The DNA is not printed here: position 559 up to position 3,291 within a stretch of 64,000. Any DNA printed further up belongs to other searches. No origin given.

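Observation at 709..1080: NrdD with a C-terminal thioredoxin/glutaredoxin-like (NrdH/YruB-type) domain fused after the glycyl-radical motif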

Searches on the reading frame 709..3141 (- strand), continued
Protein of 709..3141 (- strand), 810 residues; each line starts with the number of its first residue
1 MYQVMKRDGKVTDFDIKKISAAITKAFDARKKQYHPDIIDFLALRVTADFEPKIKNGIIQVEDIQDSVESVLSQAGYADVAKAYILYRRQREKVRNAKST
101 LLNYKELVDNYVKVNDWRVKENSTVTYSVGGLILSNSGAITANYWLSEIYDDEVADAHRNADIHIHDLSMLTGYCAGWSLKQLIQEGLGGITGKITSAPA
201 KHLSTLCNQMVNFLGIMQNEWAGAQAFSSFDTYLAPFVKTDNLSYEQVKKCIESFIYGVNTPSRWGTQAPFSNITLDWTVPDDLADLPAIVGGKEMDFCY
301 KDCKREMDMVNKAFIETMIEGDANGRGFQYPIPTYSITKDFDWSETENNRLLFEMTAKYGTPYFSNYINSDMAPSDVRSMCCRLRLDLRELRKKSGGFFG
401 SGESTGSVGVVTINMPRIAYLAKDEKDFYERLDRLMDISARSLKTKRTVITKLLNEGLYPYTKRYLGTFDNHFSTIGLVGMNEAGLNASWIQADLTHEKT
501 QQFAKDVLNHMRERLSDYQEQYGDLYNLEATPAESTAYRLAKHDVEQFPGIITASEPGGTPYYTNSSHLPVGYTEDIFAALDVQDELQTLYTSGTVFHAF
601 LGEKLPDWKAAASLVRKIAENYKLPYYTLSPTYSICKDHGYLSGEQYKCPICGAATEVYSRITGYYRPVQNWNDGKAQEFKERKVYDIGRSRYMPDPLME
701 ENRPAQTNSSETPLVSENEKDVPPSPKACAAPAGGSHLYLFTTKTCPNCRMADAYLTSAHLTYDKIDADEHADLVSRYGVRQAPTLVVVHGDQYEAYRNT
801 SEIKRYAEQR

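Call 25: find_homologous_proteins(query=window:709-3141:-, max_evalue=1e-50)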
Query window:709-3141:- (810 aa): 8000 proteins with E <= 1e-50 among 8000 candidates; the best 120 are listed.
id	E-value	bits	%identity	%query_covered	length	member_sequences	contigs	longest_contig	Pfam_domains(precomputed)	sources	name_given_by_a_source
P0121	0.0e+0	1887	100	100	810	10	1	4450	PF00462.31,PF00085.27,PF03477.22,PF13597.12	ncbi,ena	-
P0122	0.0e+0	1714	-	-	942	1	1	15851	PF00462.31,PF00085.27,PF03477.22,PF13597.12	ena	-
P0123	0.0e+0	1588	83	100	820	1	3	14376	PF00462.31,PF00085.27,PF03477.22,PF13597.12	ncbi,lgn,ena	-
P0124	0.0e+0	1587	84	100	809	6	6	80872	PF00462.31,PF00085.27,PF03477.22,PF13597.12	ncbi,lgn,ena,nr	ncbi:MAG: ribonucleoside triphosphate reductase [Lachnospiraceae bacterium]|nr:ribonucleoside tripho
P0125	0.0e+0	1577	84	100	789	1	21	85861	PF00462.31,PF03477.22,PF13597.12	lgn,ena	-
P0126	0.0e+0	1570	83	100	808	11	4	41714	PF00462.31,PF03477.22,PF13597.12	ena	-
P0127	0.0e+0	1564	82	100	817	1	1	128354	PF00462.31,PF03477.22,PF13597.12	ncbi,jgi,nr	ncbi:MAG: ribonucleoside triphosphate reductase [Lachnospiraceae bacterium]|jgi:anaerobic ribonucleo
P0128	0.0e+0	1540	80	100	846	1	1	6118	PF00462.31,PF03477.22,PF13597.12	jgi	-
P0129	0.0e+0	1536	80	100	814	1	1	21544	PF00462.31,PF00085.27,PF03477.22,PF13597.12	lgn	-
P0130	0.0e+0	1532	81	100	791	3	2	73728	PF00462.31,PF03477.22,PF13597.12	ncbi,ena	-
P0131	0.0e+0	1532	80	100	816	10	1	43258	PF00085.27,PF03477.22,PF13597.12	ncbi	-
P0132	0.0e+0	1530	81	100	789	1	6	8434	PF03477.22,PF13597.12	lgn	-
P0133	0.0e+0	1529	81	100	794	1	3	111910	PF00462.31,PF00085.27,PF03477.22,PF13597.12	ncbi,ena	-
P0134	0.0e+0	1528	81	100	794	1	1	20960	PF00462.31,PF00085.27,PF03477.22,PF13597.12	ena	-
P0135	0.0e+0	1527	78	100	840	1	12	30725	PF00462.31,PF00085.27,PF03477.22,PF13597.12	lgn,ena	-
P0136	0.0e+0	1526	80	100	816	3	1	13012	PF00462.31,PF00085.27,PF03477.22,PF13597.12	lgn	-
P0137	0.0e+0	1526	81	100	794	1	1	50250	PF00462.31,PF00085.27,PF03477.22,PF13597.12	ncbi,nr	ncbi:MAG TPA: ribonucleoside triphosphate reductase [Firmicutes bacterium]|nr:ribonucleoside triphos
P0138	0.0e+0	1526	81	100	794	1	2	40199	PF00462.31,PF00085.27,PF03477.22,PF13597.12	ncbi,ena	-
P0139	0.0e+0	1525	81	100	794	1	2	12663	PF00462.31,PF00085.27,PF03477.22,PF13597.12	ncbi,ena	-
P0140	0.0e+0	1523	81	100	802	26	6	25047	PF03477.22,PF13597.12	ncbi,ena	-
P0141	0.0e+0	1523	81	100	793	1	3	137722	PF00462.31,PF03477.22,PF13597.12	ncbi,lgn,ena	-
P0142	0.0e+0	1522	80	99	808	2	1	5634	PF00085.27,PF03477.22,PF13597.12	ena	-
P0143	0.0e+0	1521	81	100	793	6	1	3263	PF00462.31,PF03477.22,PF13597.12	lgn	-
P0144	0.0e+0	1520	79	100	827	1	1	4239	PF00462.31,PF00085.27,PF03477.22,PF13597.12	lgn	-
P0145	0.0e+0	1518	80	100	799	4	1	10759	PF00462.31,PF03477.22,PF13597.12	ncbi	-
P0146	0.0e+0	1517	80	100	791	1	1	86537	PF00462.31,PF00085.27,PF03477.22,PF13597.12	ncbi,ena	-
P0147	0.0e+0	1517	81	100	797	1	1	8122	PF03477.22,PF13597.12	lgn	-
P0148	0.0e+0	1515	80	100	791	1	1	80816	PF00462.31,PF00085.27,PF03477.22,PF13597.12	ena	-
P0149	0.0e+0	1515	79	100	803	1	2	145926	PF00462.31,PF13192.13,PF03477.22,PF13597.12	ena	-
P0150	0.0e+0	1515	80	100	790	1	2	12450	PF00462.31,PF00085.27,PF03477.22,PF13597.12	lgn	-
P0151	0.0e+0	1515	80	100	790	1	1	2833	PF00085.27,PF03477.22,PF13597.12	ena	-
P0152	0.0e+0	1515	81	100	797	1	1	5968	PF00462.31,PF03477.22,PF13597.12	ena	-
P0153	0.0e+0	1514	80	100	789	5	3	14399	PF03477.22,PF13597.12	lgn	-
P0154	0.0e+0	1514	81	100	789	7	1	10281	PF00462.31,PF03477.22,PF13597.12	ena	-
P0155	0.0e+0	1513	80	100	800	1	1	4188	PF03477.22,PF13597.12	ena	-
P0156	0.0e+0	1513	81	100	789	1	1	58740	PF00462.31,PF00085.27,PF03477.22,PF13597.12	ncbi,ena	-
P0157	0.0e+0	1513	79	99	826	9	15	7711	PF00085.27,PF03477.22,PF13597.12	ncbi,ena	-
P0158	0.0e+0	1513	80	100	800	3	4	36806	PF03477.22,PF13597.12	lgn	-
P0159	0.0e+0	1513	80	100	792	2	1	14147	PF00462.31,PF03477.22,PF13597.12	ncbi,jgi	ncbi:MAG: ribonucleoside triphosphate reductase [Christensenellales bacterium]|jgi:anaerobic ribonuc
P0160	0.0e+0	1512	79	100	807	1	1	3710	PF00462.31,PF13192.13,PF03477.22,PF13597.12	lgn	-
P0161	0.0e+0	1512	81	100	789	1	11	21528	PF00462.31,PF03477.22,PF13597.12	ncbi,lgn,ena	-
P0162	0.0e+0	1512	79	100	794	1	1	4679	PF00462.31,PF03477.22,PF13597.12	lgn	-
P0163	0.0e+0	1512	80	100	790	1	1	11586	PF03477.22,PF13597.12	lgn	-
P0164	0.0e+0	1511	80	100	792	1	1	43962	PF03477.22,PF13597.12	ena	-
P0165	0.0e+0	1511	81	100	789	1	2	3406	PF00462.31,PF03477.22,PF13597.12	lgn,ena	-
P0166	0.0e+0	1510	80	100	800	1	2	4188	PF03477.22,PF13597.12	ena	-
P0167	0.0e+0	1510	80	100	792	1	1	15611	PF03477.22,PF13597.12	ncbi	-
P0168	0.0e+0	1510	81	100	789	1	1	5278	PF00462.31,PF03477.22,PF13597.12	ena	-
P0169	0.0e+0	1510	81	100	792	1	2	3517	PF03477.22,PF13597.12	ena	-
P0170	0.0e+0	1510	81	100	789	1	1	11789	PF00462.31,PF03477.22,PF13597.12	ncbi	-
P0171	0.0e+0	1509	80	100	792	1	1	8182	PF00462.31,PF03477.22,PF13597.12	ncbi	-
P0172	0.0e+0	1509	81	100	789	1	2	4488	PF00462.31,PF03477.22,PF13597.12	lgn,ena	-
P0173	0.0e+0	1509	79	100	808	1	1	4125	PF00462.31,PF03477.22,PF13597.12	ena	-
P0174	0.0e+0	1509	81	100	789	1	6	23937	PF00462.31,PF03477.22,PF13597.12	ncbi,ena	-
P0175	0.0e+0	1509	81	100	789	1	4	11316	PF00462.31,PF03477.22,PF13597.12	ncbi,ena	-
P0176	0.0e+0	1508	80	100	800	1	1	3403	PF03477.22,PF13597.12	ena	-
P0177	0.0e+0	1508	81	100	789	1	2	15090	PF00462.31,PF03477.22,PF13597.12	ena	-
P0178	0.0e+0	1507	81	100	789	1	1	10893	PF00462.31,PF03477.22,PF13597.12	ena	-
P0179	0.0e+0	1506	79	100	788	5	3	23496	PF00462.31,PF03477.22,PF13597.12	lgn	-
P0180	0.0e+0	1506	81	100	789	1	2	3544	PF00462.31,PF03477.22,PF13597.12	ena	-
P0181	0.0e+0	1506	79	100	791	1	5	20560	PF00462.31,PF03477.22,PF13597.12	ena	-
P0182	0.0e+0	1505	79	100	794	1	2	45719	PF00462.31,PF00085.27,PF03477.22,PF13597.12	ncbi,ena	-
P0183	0.0e+0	1505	80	100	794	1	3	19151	PF00462.31,PF00085.27,PF03477.22,PF13597.12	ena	-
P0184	0.0e+0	1505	81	100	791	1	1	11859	PF00462.31,PF03477.22,PF13597.12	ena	-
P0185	0.0e+0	1505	80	100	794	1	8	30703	PF00462.31,PF00085.27,PF03477.22,PF13597.12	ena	-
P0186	0.0e+0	1505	80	100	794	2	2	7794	PF00462.31,PF00085.27,PF03477.22,PF13597.12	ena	-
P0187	0.0e+0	1504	79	100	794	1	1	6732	PF00462.31,PF00085.27,PF03477.22,PF13597.12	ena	-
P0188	0.0e+0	1504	79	100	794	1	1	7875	PF00462.31,PF00085.27,PF03477.22,PF13597.12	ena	-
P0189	0.0e+0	1504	80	100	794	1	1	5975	PF00462.31,PF00085.27,PF03477.22,PF13597.12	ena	-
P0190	0.0e+0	1504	80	100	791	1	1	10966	PF00462.31,PF03477.22,PF13597.12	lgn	-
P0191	0.0e+0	1503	80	100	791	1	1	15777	PF03477.22,PF13597.12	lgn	-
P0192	0.0e+0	1503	79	100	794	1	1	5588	PF00462.31,PF00085.27,PF03477.22,PF13597.12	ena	-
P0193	0.0e+0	1503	79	100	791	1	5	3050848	PF00462.31,PF03477.22,PF13597.12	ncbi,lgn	-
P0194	0.0e+0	1503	79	100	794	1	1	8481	PF00462.31,PF00085.27,PF03477.22,PF13597.12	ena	-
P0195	0.0e+0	1503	80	100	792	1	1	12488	PF03477.22,PF13597.12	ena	-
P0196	0.0e+0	1503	79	100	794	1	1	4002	PF00462.31,PF00085.27,PF03477.22,PF13597.12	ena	-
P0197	0.0e+0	1503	80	100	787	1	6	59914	PF00085.27,PF03477.22,PF13597.12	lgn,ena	-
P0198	0.0e+0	1503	79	100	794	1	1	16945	PF00462.31,PF00085.27,PF03477.22,PF13597.12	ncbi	-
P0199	0.0e+0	1503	80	100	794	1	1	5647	PF00462.31,PF00085.27,PF03477.22,PF13597.12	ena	-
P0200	0.0e+0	1503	80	100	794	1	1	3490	PF00462.31,PF00085.27,PF03477.22,PF13597.12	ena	-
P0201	0.0e+0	1502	80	100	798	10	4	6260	PF00462.31,PF03477.22,PF13597.12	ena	-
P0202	0.0e+0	1502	78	100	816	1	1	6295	PF00085.27,PF03477.22,PF13597.12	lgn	-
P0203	0.0e+0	1502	81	100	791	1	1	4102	PF00462.31,PF03477.22,PF13597.12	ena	-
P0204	0.0e+0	1502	81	100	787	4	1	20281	PF00085.27,PF03477.22,PF13597.12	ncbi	-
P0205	0.0e+0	1502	79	100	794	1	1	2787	PF00462.31,PF00085.27,PF03477.22,PF13597.12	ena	-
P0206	0.0e+0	1502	80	100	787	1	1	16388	PF00085.27,PF03477.22,PF13597.12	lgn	-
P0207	0.0e+0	1502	80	100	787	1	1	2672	PF00085.27,PF03477.22,PF13597.12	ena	-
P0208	0.0e+0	1501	80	100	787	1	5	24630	PF00085.27,PF03477.22,PF13597.12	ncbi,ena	-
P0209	0.0e+0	1501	78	100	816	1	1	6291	PF00085.27,PF03477.22,PF13597.12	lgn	-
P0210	0.0e+0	1501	80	100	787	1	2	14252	PF00085.27,PF03477.22,PF13597.12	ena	-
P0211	0.0e+0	1501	80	100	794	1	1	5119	PF00462.31,PF03477.22,PF13597.12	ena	-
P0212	0.0e+0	1501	80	100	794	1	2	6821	PF00462.31,PF00085.27,PF03477.22,PF13597.12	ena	-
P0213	0.0e+0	1501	80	100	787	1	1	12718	PF00085.27,PF03477.22,PF13597.12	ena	-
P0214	0.0e+0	1501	80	100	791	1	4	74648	PF00085.27,PF03477.22,PF13597.12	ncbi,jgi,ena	-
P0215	0.0e+0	1501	79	100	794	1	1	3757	PF00462.31,PF00085.27,PF03477.22,PF13597.12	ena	-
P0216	0.0e+0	1501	80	100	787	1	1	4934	PF00085.27,PF03477.22,PF13597.12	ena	-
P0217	0.0e+0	1500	79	100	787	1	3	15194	PF00462.31,PF13192.13,PF03477.22,PF13597.12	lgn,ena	-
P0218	0.0e+0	1500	80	100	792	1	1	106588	PF03477.22,PF13597.12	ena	-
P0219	0.0e+0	1500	80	100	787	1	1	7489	PF00085.27,PF03477.22,PF13597.12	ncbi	-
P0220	0.0e+0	1500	79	100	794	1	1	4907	PF00462.31,PF00085.27,PF03477.22,PF13597.12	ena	-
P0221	0.0e+0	1500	79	100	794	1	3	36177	PF00462.31,PF00085.27,PF03477.22,PF13597.12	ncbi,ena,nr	ncbi:MAG: ribonucleoside triphosphate reductase [Tyzzerella sp.]|nr:ribonucleoside triphosphate redu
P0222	0.0e+0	1499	79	100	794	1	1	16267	PF00462.31,PF00085.27,PF03477.22,PF13597.12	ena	-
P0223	0.0e+0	1499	80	100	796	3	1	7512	PF00462.31,PF03477.22,PF13597.12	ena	-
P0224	0.0e+0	1499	80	100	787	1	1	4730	PF00085.27,PF03477.22,PF13597.12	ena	-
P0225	0.0e+0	1499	78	100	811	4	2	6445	PF03477.22,PF13597.12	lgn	-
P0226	0.0e+0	1499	80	100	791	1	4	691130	PF00462.31,PF03477.22,PF13597.12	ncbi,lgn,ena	ncbi:ribonucleoside triphosphate reductase [Lachnospiraceae bacterium LCP25S3_G4]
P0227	0.0e+0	1499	79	100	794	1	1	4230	PF00462.31,PF00085.27,PF03477.22,PF13597.12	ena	-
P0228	0.0e+0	1498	80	100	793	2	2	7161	PF00462.31,PF03477.22,PF13597.12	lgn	-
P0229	0.0e+0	1498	80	100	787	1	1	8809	PF00085.27,PF03477.22,PF13597.12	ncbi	-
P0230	0.0e+0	1497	77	100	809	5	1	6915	PF00462.31,PF03477.22,PF13597.12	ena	-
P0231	0.0e+0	1497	79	100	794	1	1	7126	PF00462.31,PF00085.27,PF03477.22,PF13597.12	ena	-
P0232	0.0e+0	1496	80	100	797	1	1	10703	PF00462.31,PF00085.27,PF03477.22,PF13597.12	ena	-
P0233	0.0e+0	1496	79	100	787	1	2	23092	PF00462.31,PF13192.13,PF03477.22,PF13597.12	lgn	-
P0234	0.0e+0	1496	79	100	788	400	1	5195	PF03477.22,PF13597.12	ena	-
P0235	0.0e+0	1495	79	100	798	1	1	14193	PF03477.22,PF13597.12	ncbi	-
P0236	0.0e+0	1495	79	100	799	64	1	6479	PF00462.31,PF03477.22,PF13597.12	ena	-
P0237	0.0e+0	1495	79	100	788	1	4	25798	PF00462.31,PF03477.22,PF13597.12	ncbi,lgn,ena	-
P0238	0.0e+0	1495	79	100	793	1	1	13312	PF00462.31,PF03477.22,PF13597.12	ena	-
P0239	0.0e+0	1494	78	100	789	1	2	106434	PF00462.31,PF00085.27,PF03477.22,PF13597.12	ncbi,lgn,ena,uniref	ncbi:ribonucleoside triphosphate reductase [Frisingicoccus sp.]|uniref:ribonucleoside triphosphate r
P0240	0.0e+0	1494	80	100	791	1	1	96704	PF00462.31,PF03477.22,PF13597.12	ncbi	-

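Call 72: predict_structure(alignment_id=A2)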
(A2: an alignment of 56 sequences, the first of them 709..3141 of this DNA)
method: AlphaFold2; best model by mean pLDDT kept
length: 810 residues; sequences in the alignment: 56
mean_pLDDT: 65.1   pTM: 0.60
mean pLDDT of the five models: 65.1, 65.0, 63.5, 61.4, 58.5
residues with pLDDT >= 90: 128; 70-90: 267; 50-70: 153; < 50: 262
segments of 3 or more residues with pLDDT < 50: 97-144, 167-179, 187-198, 212-228, 259-273, 323-333, 361-366, 379-406, 459-462, 592-602, 623-633, 640-642, 658-734
pLDDT, mean of each block of 10 residues (from residue 1): 78 83 81 86 89 87 87 86 70 52 42 37 31 33 53 80 61 39 48 40 68 42 43 84 91 66 36 58 80 84 90 80 44 58 80 73 50 50 32 31 48 91 97 93 79 60 52 73 93 90 90 80 71 61 88 80 69 59 65 44 66 72 41 51 62 64 36 38 35 31 29 28 29 65 90 94 93 90 93 90 93
secondary structure, 60 per line:
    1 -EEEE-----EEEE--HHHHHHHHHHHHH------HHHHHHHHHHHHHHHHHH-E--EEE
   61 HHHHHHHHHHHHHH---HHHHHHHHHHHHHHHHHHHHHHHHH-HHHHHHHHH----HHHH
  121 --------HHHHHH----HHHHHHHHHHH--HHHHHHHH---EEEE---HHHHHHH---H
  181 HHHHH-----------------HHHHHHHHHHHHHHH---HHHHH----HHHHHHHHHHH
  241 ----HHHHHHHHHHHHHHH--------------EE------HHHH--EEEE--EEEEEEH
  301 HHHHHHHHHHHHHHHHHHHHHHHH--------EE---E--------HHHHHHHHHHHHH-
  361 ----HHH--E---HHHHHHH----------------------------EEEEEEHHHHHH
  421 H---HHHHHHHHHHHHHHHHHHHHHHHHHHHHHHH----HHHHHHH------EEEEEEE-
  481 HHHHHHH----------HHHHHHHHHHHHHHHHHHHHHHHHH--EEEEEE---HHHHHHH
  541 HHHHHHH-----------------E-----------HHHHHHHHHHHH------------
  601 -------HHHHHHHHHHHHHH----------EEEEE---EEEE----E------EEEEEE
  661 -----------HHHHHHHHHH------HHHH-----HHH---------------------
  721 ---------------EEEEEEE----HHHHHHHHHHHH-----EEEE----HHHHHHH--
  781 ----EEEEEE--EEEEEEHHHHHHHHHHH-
elements in order (helices of 4 or more, strands of 3 or more residues): E2-5 E11-14 H17-29 H36-53 E58-60 H61-74 H78-102 H104-112 H117-120 H129-134 H139-149 H152-159 E163-166 H170-176 H180-185 H203-217 H221-225 H230-240 H245-259 H282-285 E288-291 E294-299 H300-324 H347-359 H374-380 E409-414 H415-421 H425-455 H460-466 E473-479 H481-487 H498-522 E525-530 H534-547 H577-588 H608-621 E632-636 E640-643 E655-660 H672-681 H688-691 E736-742 H747-758 E764-767 H772-778 E785-790 E793-798 H799-809
